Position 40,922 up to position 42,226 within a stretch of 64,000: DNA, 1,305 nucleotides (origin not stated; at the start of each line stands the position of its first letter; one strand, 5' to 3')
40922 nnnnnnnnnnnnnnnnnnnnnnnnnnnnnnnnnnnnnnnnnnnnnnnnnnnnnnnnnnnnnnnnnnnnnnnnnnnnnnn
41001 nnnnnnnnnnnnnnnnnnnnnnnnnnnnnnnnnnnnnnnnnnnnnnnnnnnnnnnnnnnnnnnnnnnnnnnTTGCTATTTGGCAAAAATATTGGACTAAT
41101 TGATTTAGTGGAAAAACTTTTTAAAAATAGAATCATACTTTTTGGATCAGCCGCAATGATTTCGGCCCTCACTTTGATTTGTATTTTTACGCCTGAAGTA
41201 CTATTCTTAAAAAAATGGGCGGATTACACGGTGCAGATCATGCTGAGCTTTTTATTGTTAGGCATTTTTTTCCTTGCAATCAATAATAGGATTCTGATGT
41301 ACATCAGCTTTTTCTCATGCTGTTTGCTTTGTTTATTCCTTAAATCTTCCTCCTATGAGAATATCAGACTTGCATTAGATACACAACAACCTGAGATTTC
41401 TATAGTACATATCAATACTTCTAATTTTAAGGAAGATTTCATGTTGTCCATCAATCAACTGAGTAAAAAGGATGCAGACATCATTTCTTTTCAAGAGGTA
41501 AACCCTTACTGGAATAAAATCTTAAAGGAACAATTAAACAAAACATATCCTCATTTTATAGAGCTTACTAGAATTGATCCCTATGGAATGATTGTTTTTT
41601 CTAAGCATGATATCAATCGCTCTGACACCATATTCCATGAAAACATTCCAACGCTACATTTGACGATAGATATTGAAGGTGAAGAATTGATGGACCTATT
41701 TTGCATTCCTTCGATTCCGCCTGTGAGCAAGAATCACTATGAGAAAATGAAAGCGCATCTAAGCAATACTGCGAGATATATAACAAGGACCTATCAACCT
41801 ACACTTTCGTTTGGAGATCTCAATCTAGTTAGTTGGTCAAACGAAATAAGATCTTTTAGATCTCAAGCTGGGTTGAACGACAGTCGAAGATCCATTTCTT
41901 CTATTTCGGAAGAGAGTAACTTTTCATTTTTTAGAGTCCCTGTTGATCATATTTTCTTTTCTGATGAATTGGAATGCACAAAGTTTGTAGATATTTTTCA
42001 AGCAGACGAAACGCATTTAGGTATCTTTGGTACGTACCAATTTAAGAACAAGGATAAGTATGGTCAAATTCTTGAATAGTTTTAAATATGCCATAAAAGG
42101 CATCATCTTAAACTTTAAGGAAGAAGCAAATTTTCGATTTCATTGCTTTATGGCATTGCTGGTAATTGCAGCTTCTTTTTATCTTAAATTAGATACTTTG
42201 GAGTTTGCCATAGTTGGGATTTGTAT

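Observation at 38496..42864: Translationally coupled string: LTD surface protein (T9SS type-B CTD), membrane EEP hydrolase, DgkA, GNAT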

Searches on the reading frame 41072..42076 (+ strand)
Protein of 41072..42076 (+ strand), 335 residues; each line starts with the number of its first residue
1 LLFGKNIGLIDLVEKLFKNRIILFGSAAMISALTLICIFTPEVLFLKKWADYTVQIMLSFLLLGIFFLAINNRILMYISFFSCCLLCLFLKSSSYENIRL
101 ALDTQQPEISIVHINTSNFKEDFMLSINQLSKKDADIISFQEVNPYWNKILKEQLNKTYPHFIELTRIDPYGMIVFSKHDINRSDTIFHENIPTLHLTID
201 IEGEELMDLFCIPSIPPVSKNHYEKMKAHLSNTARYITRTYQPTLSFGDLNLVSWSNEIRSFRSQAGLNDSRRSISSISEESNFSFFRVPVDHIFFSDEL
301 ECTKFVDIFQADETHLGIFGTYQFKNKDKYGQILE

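Call 3: search_protein_families(library=pfam, proteins=[window:41072-42076:+], max_evalue=0.01)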
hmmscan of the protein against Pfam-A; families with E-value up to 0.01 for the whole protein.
window:41072-42076:+ (335 aa): 1 family
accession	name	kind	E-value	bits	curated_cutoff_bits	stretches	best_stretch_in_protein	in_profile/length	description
PF03372.29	Exo_endo_phos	-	2.9e-13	50.5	24.5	1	129-300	25-206/225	Endonuclease/Exonuclease/phosphatase family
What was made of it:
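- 41108..42079 (+): Three-TM, YafD-like small EEP phosphoesterase, 323 aa from GTG 41108. Alternative starts are TTG 41072 and ATG 41156. In 335-aa numbering, the TM region is aa 21-91 (nt 41132-41344) and the EEP domain aa 108-325 (nt 41393-42046). Pfam PF03372 50.5 bits (call 3).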

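Call 4: search_protein_families(library=ncbifam, proteins=[window:41072-42076:+], max_evalue=0.01)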
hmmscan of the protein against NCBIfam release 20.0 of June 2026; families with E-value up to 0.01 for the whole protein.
window:41072-42076:+ (335 aa): 0 families

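Call 10: search_solved_structures(query=window:41072-42076:+, max_evalue=1, show_alignments=2)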
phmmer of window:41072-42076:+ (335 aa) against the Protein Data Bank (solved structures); distinct sequences matched with E-value up to 1: 0.
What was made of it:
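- Tried and rejected: A single-sequence search of the EEP protein against PDB sequences found nothing (call 10).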

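Call 11: find_homologous_proteins(query=window:41072-42076:+, max_evalue=0.001)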
Query window:41072-42076:+ (335 aa): 24 proteins with E <= 0.001 among 1587 candidates.
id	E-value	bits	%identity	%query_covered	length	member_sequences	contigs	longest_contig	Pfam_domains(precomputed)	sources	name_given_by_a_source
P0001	5.0e-209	711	98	96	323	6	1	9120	PF03372.30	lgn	-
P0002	3.9e-82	294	44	93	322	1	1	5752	PF03372.30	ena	-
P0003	6.1e-74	267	41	87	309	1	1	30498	PF03372.30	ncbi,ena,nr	ncbi:MAG: endonuclease/exonuclease/phosphatase family protein [Saprospiraceae bacterium]|nr:endonucl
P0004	1.4e-72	263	45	89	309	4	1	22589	PF03372.30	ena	-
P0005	1.9e-70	256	45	87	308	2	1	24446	PF03372.30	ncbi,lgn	-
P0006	4.4e-69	251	39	88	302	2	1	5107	PF03372.30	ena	-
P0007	3.0e-68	249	43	88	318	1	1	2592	PF03372.30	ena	-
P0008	1.3e-67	247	42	87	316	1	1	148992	PF03372.30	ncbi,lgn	-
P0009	5.2e-67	245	39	92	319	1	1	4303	PF03372.30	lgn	-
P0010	7.5e-67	244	42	94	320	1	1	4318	PF03372.30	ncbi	-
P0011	4.9e-65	238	42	87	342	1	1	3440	PF03372.30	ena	-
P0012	1.8e-61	226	41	86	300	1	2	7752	PF03372.30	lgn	-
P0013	6.6e-61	225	44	75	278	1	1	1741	PF03372.30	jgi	jgi:endonuclease/exonuclease/phosphatase (EEP) superfamily protein YafD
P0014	1.5e-60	223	39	92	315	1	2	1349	PF13886.13,PF03372.30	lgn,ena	-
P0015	1.7e-59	220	37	96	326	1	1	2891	PF03372.30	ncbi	ncbi:MAG: endonuclease/exonuclease/phosphatase family protein [Bacteroidota bacterium]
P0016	2.1e-58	216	37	93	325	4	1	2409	PF03372.30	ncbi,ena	-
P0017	2.2e-55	206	36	90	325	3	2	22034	PF03372.30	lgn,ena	-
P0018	9.3e-54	201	37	92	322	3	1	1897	PF03372.30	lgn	-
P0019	1.1e-53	201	36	91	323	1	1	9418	PF03372.30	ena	-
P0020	3.5e-51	193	36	87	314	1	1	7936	PF03372.30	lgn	-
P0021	2.1e-50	190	35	90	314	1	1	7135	PF03372.30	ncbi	-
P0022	3.4e-44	170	32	96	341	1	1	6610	PF03372.30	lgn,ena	-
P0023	1.5e-43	168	37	75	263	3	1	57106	PF03372.30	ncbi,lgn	-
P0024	5.5e-42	162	37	72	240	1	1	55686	PF03372.30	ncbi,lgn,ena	-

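Call 13: find_related_loci(query=A1, collection=genome_contigs, flank=8000)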
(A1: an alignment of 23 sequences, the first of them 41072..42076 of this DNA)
Query A1 (335 aa) in genome_contigs; peptide patterns used: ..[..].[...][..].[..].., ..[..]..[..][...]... (x = any residue, [..] = any of these).
120 stretches matched a pattern; 97 encode a relative of the query (tblastn E <= 1e-3); the best 80 are kept; 80 distinct loci.
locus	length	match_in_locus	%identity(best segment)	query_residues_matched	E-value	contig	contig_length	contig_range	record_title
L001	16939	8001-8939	40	13-326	4e-78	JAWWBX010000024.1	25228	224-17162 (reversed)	MAG: Saprospiraceae bacterium isolate HN16.bin.22 k141_159949_length_25228_cov_9.9796, whole genome shotgun sequence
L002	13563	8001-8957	38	13-329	3e-76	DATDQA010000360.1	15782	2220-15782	MAG TPA_asm: Saprospiraceae bacterium isolate SMAG_U7935 k141_3651213, whole genome shotgun sequence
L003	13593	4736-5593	45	34-326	4e-76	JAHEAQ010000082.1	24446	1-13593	MAG: Bacteroidetes bacterium isolate Ww117 NODE_3614_length_24446_cov_18.247482, whole genome shotgun sequence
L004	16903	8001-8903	43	18-325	1e-74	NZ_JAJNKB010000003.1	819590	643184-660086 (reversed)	Portibacter marinus strain 10MBP4-2-1 NODE_3_length_819590_cov_30.728331, whole genome shotgun sequence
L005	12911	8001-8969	38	12-326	5e-72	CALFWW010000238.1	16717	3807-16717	MAG: uncultured Saprospiraceae bacterium isolate L1_Bin_Bin_136_sub_1 genome assembly, contig: c_000000541093, whole gen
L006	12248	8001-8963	40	13-332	4e-72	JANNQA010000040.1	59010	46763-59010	MAG: Bacteroidota bacterium isolate SOY_31_metabat_73 SOY_31_k141_165097, whole genome shotgun sequence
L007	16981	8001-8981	37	11-329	9e-71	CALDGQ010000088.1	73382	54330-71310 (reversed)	MAG: uncultured Saprospiraceae bacterium isolate H3_Bin_Bin_230_1 genome assembly, contig: c_000003394360, whole genome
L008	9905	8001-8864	41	38-332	2e-69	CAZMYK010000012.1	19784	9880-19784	MAG TPA_asm: uncultured Saprospiraceae bacterium isolate SRP065251_co2_25 genome assembly, contig: NODE_1576_length_1978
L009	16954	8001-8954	38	9-327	1e-69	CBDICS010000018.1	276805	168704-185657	MAG: Saprospiraceae bacterium isolate a23b7677-c5c3-4575-ba98-54ad289a6580 genome assembly, contig: contig_18, whole gen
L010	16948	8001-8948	38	12-329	3e-69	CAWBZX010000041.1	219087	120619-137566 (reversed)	MAG: uncultured Saprospiraceae bacterium isolate MFD03551.bin.1.147 genome assembly, contig: contig_89126, whole genome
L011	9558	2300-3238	35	15-325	2e-68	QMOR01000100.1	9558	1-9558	MAG: Bacteroidetes bacterium isolate B8_G4 B8_Guay4_scaffold_07499, whole genome shotgun sequence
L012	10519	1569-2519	39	9-335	8e-71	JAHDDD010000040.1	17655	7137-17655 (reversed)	MAG: Saprospiraceae bacterium isolate MAG-15 RZ_9114, whole genome shotgun sequence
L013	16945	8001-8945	38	12-328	4e-67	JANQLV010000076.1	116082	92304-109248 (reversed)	MAG: Saprospiraceae bacterium isolate PL25a_bin.71 k99_3739026, whole genome shotgun sequence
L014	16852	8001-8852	39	34-325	2e-66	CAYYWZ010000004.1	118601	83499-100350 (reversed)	MAG TPA_asm: uncultured Saprospiraceae bacterium isolate SRP268394_co1_186 genome assembly, contig: NODE_148_length_1186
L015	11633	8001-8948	36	13-328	2e-66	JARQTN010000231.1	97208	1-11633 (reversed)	MAG: Lewinellaceae bacterium isolate bin_14 NODE_7_length_97208_cov_12.734820, whole genome shotgun sequence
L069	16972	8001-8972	31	6-325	8e-48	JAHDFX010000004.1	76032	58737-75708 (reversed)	MAG: Saprospiraceae bacterium isolate MAG-32 RZ_926, whole genome shotgun sequence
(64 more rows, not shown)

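Call 22: predict_structure(alignment_id=A1)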
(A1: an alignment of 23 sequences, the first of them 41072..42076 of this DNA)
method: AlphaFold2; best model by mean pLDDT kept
length: 335 residues; sequences in the alignment: 23
mean_pLDDT: 85.6   pTM: 0.83
mean pLDDT of the five models: 85.6, 85.3, 84.5, 84.1, 83.9
residues with pLDDT >= 90: 177; 70-90: 122; 50-70: 18; < 50: 18
segments of 3 or more residues with pLDDT < 50: 1-4, 277-282, 329-335
pLDDT, mean of each block of 10 residues (from residue 1): 57 83 93 93 84 91 95 95 94 71 83 90 81 92 93 93 91 95 92 94 86 87 90 94 93 90 93 61 60 92 88 85 74 38
secondary structure, 60 per line:
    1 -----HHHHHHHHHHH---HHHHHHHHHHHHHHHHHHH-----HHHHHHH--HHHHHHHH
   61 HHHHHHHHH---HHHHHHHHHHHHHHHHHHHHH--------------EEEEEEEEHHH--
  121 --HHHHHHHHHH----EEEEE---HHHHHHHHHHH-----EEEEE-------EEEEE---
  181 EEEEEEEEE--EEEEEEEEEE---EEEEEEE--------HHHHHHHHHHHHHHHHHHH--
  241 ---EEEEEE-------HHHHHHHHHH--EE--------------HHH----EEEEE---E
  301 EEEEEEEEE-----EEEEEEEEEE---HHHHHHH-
elements in order: H6-16 H20-38 H44-50 H53-69 H73-93 E108-115 H123-132 E137-141 H145-155 E161-165 E173-177 E181-189 E192-201 E205-211 H220-238 E244-249 H257-266 E292-296 E300-309 E315-324 H328-334
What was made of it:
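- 41108..42079 (+): AlphaFold pLDDT 85.6 (call 22).
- Three-helix anchor, short 15-residue linker, confident overall model (pTM 0.83, call 22).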

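Call 25: search_protein_families(library=pfam, proteins=[L010:9572-11008:+, L010:11237-12148:+], max_evalue=0.01)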
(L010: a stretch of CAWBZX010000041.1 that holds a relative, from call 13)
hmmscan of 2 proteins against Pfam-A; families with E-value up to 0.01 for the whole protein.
L010:9572-11008:+ (479 aa): 2 families
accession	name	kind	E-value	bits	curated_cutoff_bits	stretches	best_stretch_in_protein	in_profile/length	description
PF18990.6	DUF5723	-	5e-26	92.7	26.8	1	111-430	55-372/376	Family of unknown function (DUF5723)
PF13729.12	TraF_2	-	0.00043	20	25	1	166-302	121-227/264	F plasmid transfer operon, TraF, protein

L010:11237-12148:+ (304 aa): 0 families

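Call 46: search_protein_representatives(alignment_id=A1)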
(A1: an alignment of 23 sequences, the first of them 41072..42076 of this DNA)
Query: 23 sequences, 317 profile positions. Proteins with E-value up to 0.001 (for the whole library): 13119; up to 1e-10: 6590; up to 1e-30: 582. The best 150 are listed.
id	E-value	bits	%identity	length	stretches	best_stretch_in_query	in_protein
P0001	5.1e-127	439.8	-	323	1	1-313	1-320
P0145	1.6e-119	415.2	-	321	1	3-311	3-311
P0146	1.0e-114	399.3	-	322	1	1-311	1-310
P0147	1.0e-113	396.1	-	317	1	7-309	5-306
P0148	4.0e-113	394.1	-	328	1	1-313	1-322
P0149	1.2e-112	392.5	-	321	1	5-313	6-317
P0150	5.7e-110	383.8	-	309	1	1-307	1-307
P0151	1.6e-108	379.0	-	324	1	1-309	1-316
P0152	1.9e-108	378.8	-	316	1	9-308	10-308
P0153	2.7e-107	375.0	-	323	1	3-311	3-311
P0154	1.2e-105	369.6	-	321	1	7-307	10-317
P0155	1.3e-105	369.4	-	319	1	1-314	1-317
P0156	2.2e-105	368.7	-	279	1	32-306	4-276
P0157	2.5e-105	368.5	-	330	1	1-310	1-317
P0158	9.1e-105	366.7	-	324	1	3-310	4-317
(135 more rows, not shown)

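Call 68: search_solved_structures(query=A1, max_evalue=10, show_alignments=3)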
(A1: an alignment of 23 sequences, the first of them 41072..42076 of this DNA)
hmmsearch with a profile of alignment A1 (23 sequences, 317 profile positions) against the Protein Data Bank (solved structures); distinct sequences matched with E-value up to 10: 15.
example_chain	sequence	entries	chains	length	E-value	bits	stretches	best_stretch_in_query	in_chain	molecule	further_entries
5cfe_A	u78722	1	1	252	0.00032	23.1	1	112-268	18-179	Exodeoxyribonuclease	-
6mal_A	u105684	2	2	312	0.018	17.4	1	193-280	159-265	Nocturnin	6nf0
6bt1_A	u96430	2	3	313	0.018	17.4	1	193-280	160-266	Nocturnin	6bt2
2jc5_A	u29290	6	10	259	0.022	17.1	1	97-251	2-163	EXODEOXYRIBONUCLEASE | PUTATIVE EXODEOXYRIBONUCLEASE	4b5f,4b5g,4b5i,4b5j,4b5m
6ca4_A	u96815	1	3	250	0.045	16.1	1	103-240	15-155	Tyrosyl-DNA phosphodiesterase 2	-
3ngq_A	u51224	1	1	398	0.045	16.1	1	112-134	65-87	CCR4-NOT transcription complex subunit 6-like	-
3ngn_A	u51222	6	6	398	0.045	16.1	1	112-134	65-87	CCR4-NOT transcription complex subunit 6-like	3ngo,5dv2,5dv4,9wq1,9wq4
8j2f_A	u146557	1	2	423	0.052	15.9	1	120-219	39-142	Sphingomyelin phosphodiesterase 2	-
5j3p_A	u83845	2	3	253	0.077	15.3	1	102-240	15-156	Tyrosyl-DNA phosphodiesterase 2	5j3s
5ino_A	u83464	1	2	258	0.08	15.3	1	102-240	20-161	Tyrosyl-DNA phosphodiesterase 2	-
7voi_C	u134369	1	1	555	0.088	15.1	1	112-134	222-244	CCR4-NOT transcription complex subunit 6-like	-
7ax1_A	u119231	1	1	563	0.088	15.1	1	111-145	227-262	CCR4-NOT transcription complex subunit 6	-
6mj8_C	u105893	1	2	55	0.16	14.3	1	113-144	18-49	Mam1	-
7p54_A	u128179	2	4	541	2.5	10.3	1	39-82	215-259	Protein tweety homolog 2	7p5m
9g6x_A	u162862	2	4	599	3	10.1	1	39-82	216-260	Protein tweety homolog 2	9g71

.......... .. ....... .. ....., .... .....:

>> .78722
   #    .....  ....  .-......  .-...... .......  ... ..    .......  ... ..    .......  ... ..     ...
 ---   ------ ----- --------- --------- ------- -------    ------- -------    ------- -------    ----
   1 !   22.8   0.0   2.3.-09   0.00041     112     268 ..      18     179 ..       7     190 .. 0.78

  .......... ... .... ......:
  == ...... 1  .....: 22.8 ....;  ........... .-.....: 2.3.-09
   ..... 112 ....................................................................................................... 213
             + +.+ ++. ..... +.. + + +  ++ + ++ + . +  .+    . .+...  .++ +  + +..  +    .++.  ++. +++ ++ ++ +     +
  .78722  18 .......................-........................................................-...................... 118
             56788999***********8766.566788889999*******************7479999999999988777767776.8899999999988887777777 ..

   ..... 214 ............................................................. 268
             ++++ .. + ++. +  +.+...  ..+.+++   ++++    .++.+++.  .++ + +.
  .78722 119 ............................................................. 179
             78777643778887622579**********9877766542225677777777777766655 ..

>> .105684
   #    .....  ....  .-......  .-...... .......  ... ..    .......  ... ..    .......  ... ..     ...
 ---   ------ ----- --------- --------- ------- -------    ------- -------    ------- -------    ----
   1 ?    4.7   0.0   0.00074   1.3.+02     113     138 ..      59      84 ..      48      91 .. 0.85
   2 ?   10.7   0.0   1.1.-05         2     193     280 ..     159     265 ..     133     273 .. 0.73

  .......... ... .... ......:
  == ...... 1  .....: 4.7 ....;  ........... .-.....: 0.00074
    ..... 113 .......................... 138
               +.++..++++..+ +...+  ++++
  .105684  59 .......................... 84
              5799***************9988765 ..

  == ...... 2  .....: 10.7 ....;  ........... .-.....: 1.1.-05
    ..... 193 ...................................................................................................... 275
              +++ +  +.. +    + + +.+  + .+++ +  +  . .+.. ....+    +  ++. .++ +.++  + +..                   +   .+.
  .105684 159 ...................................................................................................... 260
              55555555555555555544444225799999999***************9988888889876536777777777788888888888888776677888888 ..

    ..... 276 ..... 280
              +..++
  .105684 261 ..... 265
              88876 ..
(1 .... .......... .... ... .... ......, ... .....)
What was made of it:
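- On EEP superfamily (Pfam PF03372): D292 aligns to the 'LDY' motif (call 68).
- On Neutral sphingomyelinase / PLC-like EEP subgroup: By profile, SMPD2 has E 0.05 against ExoA 3e-4 (call 68).
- The best sequence-profile hit in the PDB is an AP endonuclease (ExoA, E 3e-4; call 68). The best PDB sequence-profile hit is B. subtilis ExoA (E 3e-4), followed by nocturnin, NApe and TDP2 (call 68).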

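Call 76: list_cluster_members(proteins=[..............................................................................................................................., window:41108-42076:+, window:38496-41096:+, window:42415-42861:+, window:42060-42419:+])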
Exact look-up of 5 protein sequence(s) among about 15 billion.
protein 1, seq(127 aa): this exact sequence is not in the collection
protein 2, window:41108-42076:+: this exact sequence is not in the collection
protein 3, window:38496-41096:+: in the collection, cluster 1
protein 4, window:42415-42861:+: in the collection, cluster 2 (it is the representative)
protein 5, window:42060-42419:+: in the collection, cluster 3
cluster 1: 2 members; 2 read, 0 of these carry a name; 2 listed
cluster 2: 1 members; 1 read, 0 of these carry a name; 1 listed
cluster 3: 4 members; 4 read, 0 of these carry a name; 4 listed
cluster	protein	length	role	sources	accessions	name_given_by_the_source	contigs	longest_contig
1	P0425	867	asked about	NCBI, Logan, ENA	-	-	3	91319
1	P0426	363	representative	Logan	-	-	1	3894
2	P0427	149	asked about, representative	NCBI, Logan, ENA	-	-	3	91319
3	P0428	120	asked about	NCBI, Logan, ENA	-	-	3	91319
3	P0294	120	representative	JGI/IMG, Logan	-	-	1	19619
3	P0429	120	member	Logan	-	-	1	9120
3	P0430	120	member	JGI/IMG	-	-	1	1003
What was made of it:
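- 42060..42422 (+): DgkA-family integral-membrane lipid kinase, 120 aa. This exact protein is on record (call 76).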

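Call 81: search_protein_families(library=pfam, proteins=[L069:5608-6813:+, L069:7149-7805:-, L069:8019-9005:+, L069:9015-9368:+, L069:9375-9794:+, L069:10663-11568:+, L069:3763-5382:-], max_evalue=0.001)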
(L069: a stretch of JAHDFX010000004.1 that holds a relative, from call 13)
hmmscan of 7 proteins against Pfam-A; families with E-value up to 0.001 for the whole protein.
L069:5608-6813:+ (402 aa): 3 families
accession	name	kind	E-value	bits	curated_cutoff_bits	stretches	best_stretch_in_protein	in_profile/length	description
PF25164.1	CoiA_N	-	5.8e-12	45.4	26.3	1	57-90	12-44/50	Competence protein CoiA, N-terminal domain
PF25169.1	DUF7830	-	5.5e-09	36.2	27.5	1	51-103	22-72/72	Domain of unknown function (DUF7830)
PF19500.6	DUF6035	-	1e-08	35.8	22.6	1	113-287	8-178/179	Domain of unknown function (DUF6035)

L069:7149-7805:- (218 aa): 0 families

L069:8019-9005:+ (329 aa): 1 family
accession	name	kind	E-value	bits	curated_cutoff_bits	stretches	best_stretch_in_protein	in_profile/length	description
PF03372.29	Exo_endo_phos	-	5.6e-13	49.6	24.5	1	106-308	3-224/225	Endonuclease/Exonuclease/phosphatase family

L069:9015-9368:+ (118 aa): 1 family
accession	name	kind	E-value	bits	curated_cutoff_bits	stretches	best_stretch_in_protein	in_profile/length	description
PF01219.24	DAGK_prokar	-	3.7e-37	126.7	22.3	1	9-110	1-102/102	Prokaryotic diacylglycerol kinase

L069:9375-9794:+ (140 aa): 1 family
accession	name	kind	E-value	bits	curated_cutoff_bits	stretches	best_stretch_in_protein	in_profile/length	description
PF13648.12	Lipocalin_4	-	3.6e-06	28.2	22.4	1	47-122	1-88/89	Lipocalin-like domain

L069:10663-11568:+ (302 aa): 3 families
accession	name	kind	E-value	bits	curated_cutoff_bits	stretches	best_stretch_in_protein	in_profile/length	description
PF00849.27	PseudoU_synth_2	-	1.2e-22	81.2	26.8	1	129-261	2-152/152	RNA pseudouridylate synthase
PF01479.30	S4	-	1.3e-13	50.9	22.8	1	69-114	2-48/48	S4 domain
PF22421.1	SYY_C-terminal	-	0.00072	19.8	27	0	55-129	8-81/83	Tyrosine--tRNA ligase SYY-like C-terminal domain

L069:3763-5382:- (539 aa): 0 families
